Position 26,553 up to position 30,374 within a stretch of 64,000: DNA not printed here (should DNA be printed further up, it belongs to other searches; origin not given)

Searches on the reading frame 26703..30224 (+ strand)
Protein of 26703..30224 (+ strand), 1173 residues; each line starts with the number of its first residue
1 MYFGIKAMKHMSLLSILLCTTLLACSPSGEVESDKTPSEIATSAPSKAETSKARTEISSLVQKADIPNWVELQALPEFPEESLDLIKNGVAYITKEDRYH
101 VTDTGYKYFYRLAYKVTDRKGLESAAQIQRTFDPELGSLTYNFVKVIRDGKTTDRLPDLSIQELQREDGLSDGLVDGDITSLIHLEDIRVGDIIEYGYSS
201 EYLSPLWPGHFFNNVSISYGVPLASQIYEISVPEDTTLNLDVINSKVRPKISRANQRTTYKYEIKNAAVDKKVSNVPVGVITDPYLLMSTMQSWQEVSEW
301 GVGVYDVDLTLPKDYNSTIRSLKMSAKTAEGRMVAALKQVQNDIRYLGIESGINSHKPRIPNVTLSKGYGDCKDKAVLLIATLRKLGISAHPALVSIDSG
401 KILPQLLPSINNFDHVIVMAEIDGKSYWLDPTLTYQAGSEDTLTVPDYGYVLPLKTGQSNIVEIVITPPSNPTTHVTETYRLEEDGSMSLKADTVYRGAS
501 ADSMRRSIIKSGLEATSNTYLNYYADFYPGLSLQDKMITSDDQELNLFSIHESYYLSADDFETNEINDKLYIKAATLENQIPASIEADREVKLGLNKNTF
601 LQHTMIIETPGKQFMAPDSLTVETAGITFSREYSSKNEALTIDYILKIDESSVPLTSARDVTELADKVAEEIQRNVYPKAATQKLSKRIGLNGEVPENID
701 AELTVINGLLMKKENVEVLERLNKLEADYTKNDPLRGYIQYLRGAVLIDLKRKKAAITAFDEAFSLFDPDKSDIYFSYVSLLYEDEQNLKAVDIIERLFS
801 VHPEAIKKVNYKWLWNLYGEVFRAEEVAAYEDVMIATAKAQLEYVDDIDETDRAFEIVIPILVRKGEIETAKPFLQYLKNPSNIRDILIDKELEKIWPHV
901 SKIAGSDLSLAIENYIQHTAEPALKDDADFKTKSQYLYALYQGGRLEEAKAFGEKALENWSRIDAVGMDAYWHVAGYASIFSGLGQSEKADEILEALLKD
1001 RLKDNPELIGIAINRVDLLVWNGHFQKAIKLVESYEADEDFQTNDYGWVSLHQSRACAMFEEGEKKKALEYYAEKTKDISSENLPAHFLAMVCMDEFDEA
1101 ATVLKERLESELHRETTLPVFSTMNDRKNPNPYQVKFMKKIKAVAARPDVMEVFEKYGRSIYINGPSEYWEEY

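Call 16: search_protein_families(library=pfam, proteins=[window:26703-30224:+], max_evalue=0.01)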
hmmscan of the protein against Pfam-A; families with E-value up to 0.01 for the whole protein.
window:26703-30224:+ (1173 aa): 7 families
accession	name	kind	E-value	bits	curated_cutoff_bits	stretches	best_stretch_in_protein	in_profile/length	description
PF12969.12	DUF3857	-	2.1e-31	109.7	24.6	1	104-267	3-166/170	Domain of Unknown Function with PDB structure (DUF3857)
PF13428.12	TPR_14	-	6.2e-07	29.9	23.5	0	740-778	4-41/44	Tetratricopeptide repeat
PF07719.23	TPR_2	-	2.7e-06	27.5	27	0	739-767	3-31/34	Tetratricopeptide repeat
PF01841.26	Transglut_core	-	4.8e-05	24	23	1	325-393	10-75/108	Transglutaminase-like superfamily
PF14559.12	TPR_19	-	0.0014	19.4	25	0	995-1039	11-55/68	Tetratricopeptide repeat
PF13181.12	TPR_8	-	0.0032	17.9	25.7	0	740-766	4-30/34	Tetratricopeptide repeat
PF13424.12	TPR_12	-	0.0086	16.7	30.1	0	940-998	13-72/77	Tetratricopeptide repeat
